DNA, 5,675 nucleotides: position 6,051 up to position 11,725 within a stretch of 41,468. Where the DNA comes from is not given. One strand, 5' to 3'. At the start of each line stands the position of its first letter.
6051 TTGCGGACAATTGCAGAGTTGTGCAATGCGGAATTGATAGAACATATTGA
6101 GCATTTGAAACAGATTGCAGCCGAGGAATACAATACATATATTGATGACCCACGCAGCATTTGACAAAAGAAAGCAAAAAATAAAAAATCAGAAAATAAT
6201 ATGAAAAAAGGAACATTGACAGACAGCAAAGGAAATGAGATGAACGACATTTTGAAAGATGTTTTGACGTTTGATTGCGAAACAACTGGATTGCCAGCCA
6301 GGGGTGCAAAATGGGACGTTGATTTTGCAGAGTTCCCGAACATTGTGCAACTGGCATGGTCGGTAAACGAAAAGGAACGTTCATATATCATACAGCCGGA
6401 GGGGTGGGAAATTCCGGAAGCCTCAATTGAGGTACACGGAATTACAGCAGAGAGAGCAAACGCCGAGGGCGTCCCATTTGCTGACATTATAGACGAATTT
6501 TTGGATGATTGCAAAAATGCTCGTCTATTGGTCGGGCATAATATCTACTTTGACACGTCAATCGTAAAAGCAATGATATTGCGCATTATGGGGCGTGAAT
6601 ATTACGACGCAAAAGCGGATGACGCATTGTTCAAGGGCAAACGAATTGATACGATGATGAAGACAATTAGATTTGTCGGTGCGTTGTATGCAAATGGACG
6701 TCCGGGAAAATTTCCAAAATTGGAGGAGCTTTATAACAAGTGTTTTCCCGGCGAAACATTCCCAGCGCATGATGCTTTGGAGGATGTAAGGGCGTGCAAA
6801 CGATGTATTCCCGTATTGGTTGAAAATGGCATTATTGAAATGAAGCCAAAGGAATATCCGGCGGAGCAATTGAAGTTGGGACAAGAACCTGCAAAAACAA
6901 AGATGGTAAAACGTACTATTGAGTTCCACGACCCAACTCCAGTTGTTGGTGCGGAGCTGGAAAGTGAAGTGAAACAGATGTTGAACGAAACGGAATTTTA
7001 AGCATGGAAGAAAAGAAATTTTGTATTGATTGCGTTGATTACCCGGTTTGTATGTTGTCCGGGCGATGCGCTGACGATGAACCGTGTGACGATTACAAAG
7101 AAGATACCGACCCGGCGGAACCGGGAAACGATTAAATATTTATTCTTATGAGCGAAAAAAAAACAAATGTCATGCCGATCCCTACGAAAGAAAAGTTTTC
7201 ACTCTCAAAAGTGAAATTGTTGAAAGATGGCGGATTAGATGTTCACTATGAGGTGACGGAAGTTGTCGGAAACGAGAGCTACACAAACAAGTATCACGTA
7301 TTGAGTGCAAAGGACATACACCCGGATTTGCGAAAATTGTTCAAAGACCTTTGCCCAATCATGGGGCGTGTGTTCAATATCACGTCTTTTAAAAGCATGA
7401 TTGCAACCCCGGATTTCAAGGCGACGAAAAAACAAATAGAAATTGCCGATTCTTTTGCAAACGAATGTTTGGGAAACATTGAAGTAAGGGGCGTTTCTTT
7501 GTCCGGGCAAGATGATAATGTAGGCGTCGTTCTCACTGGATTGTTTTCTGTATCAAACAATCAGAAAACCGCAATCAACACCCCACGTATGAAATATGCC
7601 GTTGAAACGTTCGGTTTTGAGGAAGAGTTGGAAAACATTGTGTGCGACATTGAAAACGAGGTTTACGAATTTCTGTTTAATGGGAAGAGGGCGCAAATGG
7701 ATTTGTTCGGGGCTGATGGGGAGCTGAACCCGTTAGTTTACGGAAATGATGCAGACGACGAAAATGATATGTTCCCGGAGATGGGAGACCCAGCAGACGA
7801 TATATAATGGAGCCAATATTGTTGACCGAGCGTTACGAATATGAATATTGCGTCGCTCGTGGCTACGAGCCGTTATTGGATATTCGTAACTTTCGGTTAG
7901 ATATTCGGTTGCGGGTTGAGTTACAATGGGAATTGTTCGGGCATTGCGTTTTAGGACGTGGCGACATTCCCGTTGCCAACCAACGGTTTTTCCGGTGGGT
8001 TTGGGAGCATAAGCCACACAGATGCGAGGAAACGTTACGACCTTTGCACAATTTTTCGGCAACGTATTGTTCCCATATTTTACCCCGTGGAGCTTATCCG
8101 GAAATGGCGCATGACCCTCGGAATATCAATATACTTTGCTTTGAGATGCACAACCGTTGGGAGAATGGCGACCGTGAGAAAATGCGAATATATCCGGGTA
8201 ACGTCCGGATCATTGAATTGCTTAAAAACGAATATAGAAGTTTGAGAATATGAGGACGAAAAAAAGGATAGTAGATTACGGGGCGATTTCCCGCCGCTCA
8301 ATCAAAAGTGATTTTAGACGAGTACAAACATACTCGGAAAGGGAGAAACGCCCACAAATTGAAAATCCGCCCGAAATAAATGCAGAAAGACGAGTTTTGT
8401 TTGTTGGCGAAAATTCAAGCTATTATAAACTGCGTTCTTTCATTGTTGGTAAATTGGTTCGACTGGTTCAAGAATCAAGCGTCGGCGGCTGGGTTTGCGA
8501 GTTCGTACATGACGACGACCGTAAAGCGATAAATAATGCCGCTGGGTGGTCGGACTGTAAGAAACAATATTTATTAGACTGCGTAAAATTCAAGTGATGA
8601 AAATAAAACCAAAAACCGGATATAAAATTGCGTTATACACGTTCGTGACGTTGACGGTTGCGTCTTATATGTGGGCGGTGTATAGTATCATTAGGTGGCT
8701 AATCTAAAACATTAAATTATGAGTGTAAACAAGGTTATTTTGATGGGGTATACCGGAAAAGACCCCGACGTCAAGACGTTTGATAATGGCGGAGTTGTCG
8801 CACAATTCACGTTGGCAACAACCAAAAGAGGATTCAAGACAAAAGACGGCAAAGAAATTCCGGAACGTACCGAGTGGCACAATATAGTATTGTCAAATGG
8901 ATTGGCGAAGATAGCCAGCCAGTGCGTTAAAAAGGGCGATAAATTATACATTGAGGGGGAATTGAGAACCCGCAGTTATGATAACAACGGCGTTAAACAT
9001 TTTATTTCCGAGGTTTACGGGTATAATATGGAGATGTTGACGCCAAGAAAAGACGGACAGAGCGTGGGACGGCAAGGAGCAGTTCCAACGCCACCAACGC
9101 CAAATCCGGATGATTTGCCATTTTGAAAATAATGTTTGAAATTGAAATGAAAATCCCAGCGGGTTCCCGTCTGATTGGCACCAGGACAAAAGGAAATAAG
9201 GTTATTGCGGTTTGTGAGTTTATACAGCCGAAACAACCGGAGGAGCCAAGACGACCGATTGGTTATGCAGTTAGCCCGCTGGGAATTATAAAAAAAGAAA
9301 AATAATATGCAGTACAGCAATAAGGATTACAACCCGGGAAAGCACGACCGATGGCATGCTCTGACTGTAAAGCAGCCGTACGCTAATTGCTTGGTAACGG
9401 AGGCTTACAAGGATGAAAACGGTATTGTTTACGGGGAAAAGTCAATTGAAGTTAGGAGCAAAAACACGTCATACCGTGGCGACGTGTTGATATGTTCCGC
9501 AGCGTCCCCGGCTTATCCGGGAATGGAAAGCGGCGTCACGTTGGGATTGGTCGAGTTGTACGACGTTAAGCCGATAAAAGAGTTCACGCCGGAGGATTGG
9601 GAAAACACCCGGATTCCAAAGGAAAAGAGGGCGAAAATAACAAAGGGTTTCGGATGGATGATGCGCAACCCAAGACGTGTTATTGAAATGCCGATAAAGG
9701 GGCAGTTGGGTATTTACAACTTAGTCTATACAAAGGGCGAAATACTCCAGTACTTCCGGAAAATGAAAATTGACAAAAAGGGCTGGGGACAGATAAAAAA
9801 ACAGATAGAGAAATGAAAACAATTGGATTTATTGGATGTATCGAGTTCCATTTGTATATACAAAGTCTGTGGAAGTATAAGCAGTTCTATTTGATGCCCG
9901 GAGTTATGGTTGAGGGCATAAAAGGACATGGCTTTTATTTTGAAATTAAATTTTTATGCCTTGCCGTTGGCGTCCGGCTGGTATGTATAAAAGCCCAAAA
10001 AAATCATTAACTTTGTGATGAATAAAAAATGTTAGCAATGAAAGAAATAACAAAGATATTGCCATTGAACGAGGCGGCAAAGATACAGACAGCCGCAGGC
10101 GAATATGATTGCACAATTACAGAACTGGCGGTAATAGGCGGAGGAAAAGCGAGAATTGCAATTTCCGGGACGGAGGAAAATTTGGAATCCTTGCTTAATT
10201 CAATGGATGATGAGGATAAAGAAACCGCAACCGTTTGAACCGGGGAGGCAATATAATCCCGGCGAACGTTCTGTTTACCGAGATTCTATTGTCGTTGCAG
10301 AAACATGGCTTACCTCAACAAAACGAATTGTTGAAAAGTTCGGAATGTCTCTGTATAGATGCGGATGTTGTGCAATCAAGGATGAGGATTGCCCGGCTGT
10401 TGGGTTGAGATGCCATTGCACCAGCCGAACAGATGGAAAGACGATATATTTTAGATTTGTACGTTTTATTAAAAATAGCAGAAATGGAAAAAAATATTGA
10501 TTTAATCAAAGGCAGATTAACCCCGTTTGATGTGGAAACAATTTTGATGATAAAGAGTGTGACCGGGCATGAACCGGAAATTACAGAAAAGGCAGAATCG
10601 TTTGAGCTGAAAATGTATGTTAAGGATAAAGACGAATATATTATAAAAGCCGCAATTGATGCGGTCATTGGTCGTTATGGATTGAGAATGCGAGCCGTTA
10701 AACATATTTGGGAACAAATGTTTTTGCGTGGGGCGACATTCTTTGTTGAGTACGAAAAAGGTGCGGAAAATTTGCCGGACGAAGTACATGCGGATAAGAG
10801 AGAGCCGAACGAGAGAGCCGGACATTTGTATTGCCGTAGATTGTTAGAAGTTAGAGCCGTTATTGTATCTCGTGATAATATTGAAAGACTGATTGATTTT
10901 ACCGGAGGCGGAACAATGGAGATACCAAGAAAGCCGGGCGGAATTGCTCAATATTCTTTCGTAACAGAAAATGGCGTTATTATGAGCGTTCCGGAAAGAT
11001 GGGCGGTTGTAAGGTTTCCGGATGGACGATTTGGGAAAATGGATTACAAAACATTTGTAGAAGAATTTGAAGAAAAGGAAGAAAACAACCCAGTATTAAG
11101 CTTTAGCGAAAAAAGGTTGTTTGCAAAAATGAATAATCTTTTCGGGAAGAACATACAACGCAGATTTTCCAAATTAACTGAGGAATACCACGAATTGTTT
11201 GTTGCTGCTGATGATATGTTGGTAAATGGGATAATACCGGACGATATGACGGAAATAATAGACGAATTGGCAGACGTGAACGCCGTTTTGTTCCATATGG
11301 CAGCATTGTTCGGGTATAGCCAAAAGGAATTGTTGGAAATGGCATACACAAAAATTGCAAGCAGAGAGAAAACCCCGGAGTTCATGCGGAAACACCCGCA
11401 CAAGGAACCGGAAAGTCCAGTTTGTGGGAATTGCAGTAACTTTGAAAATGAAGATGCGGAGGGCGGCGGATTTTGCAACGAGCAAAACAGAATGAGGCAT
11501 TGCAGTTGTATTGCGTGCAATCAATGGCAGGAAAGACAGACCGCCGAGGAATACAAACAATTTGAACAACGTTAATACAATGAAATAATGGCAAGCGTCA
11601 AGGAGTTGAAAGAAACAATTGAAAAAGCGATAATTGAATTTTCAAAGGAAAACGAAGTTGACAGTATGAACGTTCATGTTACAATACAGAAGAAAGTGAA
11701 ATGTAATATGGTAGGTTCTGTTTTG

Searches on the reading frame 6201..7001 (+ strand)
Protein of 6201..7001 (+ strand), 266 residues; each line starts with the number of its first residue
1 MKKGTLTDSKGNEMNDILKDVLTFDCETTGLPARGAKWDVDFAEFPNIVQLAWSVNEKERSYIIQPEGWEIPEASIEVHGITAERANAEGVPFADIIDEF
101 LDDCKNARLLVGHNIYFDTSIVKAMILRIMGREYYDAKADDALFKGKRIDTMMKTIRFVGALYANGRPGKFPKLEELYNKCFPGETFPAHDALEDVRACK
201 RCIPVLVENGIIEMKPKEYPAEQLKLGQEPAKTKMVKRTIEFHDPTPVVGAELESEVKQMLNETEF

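Call 41: search_protein_families(library=phrogs, proteins=[window:6201-7001:+], max_evalue=0.00001)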
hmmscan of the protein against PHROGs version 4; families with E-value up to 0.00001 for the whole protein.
window:6201-7001:+ (266 aa): 2 families
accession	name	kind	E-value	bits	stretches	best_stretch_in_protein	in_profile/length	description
phrog_192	-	DNA, RNA and nucleotide metabolism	2e-24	87.6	1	6-229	93-288/397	DNA polymerase exonuclease subunit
phrog_17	-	DNA, RNA and nucleotide metabolism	1.6e-06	27.4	1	18-122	669-745/1445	DNA polymerase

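Call 42: search_protein_families(library=pfam, proteins=[window:6201-7001:+], max_evalue=0.001)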
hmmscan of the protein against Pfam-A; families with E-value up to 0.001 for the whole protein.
window:6201-7001:+ (266 aa): 1 family
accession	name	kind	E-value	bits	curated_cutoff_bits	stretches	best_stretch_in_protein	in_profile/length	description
PF00929.31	RNase_T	-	8.2e-12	46.4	24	1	23-199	2-160/164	Exonuclease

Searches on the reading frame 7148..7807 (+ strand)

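Call 41: search_protein_families(library=phrogs, proteins=[window:7148-7807:+], max_evalue=0.00001)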
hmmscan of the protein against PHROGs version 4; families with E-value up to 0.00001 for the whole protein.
window:7148-7807:+ (219 aa): 2 families
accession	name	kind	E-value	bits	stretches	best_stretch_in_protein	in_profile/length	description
phrog_9513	-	unknown function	4.5e-20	72.9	1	15-186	8-173/214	-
phrog_6141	-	unknown function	5.2e-15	56.5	1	12-195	8-163/174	-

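Call 42: search_protein_families(library=pfam, proteins=[window:7148-7807:+], max_evalue=0.001)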
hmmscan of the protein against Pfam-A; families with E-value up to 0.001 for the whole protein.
window:7148-7807:+ (219 aa): 0 families

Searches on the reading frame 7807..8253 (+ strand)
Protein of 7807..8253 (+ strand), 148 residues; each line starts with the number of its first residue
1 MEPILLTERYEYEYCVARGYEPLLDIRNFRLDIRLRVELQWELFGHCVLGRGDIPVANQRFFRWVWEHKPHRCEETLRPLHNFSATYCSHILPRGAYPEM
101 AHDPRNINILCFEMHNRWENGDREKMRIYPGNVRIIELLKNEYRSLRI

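Call 41: search_protein_families(library=phrogs, proteins=[window:7807-8253:+], max_evalue=0.00001)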
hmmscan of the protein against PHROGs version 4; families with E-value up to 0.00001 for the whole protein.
window:7807-8253:+ (148 aa): 2 families
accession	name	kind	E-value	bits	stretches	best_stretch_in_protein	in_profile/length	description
phrog_144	-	DNA, RNA and nucleotide metabolism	2e-11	44.9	1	58-141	72-152/175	HNH endonuclease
phrog_20279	-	unknown function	5.2e-11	43.8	1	88-134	110-156/162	-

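Call 42: search_protein_families(library=pfam, proteins=[window:7807-8253:+], max_evalue=0.001)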
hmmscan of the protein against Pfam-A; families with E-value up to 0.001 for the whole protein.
window:7807-8253:+ (148 aa): 0 families

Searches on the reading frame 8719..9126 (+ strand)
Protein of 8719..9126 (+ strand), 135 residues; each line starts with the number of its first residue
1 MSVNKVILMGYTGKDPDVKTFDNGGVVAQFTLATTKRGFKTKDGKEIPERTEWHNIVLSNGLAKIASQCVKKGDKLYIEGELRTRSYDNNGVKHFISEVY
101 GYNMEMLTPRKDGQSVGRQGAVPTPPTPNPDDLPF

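Call 41: search_protein_families(library=phrogs, proteins=[window:8719-9126:+], max_evalue=0.00001)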
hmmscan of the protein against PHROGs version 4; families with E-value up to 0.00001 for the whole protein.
window:8719-9126:+ (135 aa): 1 family
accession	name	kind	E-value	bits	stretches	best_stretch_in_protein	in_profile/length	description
phrog_44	-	DNA, RNA and nucleotide metabolism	5.1e-37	129.1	1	1-135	85-228/271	single strand DNA binding protein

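Call 42: search_protein_families(library=pfam, proteins=[window:8719-9126:+], max_evalue=0.001)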
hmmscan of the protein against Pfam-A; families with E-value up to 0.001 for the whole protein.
window:8719-9126:+ (135 aa): 1 family
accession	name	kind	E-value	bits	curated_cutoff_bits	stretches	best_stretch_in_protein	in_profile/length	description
PF00436.31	SSB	-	6.5e-25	87.6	26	1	3-107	1-104/104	Single-strand binding protein family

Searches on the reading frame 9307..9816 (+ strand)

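Call 41: search_protein_families(library=phrogs, proteins=[window:9307-9816:+], max_evalue=0.00001)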
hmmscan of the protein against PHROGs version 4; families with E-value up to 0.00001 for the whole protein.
window:9307-9816:+ (169 aa): 1 family
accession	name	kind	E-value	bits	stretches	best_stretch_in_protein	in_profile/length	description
phrog_3193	-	unknown function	8.2e-25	88.8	1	1-140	70-207/269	-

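Call 42: search_protein_families(library=pfam, proteins=[window:9307-9816:+], max_evalue=0.001)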
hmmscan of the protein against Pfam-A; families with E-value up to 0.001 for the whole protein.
window:9307-9816:+ (169 aa): 1 family
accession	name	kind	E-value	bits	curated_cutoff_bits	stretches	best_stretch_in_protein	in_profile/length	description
PF04266.20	ASCH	-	0.00052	21.1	21.2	1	39-93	10-58/103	ASCH domain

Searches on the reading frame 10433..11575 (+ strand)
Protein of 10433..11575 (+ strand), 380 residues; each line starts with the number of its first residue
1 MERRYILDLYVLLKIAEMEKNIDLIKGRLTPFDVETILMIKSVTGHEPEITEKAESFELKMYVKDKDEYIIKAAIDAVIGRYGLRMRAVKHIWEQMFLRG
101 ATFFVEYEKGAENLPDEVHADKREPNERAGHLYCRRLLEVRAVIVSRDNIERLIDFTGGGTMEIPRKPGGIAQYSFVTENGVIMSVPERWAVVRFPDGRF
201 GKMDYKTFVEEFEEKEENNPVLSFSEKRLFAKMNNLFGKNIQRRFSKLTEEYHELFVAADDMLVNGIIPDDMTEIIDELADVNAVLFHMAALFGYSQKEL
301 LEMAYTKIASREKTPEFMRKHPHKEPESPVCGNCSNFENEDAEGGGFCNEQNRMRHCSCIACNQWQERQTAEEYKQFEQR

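Call 41: search_protein_families(library=phrogs, proteins=[window:10433-11575:+], max_evalue=0.00001)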
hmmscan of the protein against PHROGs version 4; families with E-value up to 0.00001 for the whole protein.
window:10433-11575:+ (380 aa): 0 families

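Call 42: search_protein_families(library=pfam, proteins=[window:10433-11575:+], max_evalue=0.001)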
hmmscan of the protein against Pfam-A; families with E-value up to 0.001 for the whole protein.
window:10433-11575:+ (380 aa): 2 families
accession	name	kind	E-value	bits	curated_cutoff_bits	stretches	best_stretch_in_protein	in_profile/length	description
PF01503.22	PRA-PH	-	0.00011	23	21.3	1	207-302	3-80/86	Phosphoribosyl-ATP pyrophosphohydrolase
PF12643.12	MazG-like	-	0.00054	20.6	27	0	258-308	17-67/85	MazG-like family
